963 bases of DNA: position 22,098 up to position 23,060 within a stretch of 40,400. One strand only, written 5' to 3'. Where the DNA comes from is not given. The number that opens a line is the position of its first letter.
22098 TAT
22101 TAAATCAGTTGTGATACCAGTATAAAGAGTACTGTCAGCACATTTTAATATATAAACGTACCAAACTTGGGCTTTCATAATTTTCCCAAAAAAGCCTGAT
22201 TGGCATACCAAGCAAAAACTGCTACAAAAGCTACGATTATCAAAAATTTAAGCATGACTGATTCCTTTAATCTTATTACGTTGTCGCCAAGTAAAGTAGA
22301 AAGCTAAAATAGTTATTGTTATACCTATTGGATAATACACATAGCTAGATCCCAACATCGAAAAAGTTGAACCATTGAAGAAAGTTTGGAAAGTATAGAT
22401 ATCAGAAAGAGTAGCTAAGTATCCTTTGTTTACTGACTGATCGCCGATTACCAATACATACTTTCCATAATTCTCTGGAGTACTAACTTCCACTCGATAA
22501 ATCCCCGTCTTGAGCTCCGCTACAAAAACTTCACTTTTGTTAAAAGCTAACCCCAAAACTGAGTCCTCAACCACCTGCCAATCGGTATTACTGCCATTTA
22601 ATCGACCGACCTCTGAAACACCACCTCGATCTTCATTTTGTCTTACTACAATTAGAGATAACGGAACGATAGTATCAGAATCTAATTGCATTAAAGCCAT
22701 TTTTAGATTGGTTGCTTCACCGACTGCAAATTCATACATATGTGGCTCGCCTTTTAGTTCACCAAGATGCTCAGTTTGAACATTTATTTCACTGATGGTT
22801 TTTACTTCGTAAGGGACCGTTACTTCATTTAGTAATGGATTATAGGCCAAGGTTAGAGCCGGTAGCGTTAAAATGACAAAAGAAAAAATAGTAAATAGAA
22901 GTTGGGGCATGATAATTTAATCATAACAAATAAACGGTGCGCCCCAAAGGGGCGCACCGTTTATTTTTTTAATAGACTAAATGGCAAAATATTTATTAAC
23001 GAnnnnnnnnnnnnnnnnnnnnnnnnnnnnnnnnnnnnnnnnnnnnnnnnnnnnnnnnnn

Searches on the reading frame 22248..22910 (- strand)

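Call 7: search_protein_families(library=pfam, proteins=[window:22248-22910:-], max_evalue=0.1)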
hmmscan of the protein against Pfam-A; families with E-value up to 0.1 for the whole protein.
window:22248-22910:- (220 aa): 1 family
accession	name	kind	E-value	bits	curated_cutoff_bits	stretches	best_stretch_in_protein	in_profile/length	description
PF01095.25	Pectinesterase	-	0.0014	17.9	27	1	108-198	9-97/298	Pectinesterase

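Call 88: search_protein_families(library=ncbifam, proteins=[window:22248-22910:-], max_evalue=0.01)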
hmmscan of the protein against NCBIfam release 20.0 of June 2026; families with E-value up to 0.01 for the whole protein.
window:22248-22910:- (220 aa): 0 families
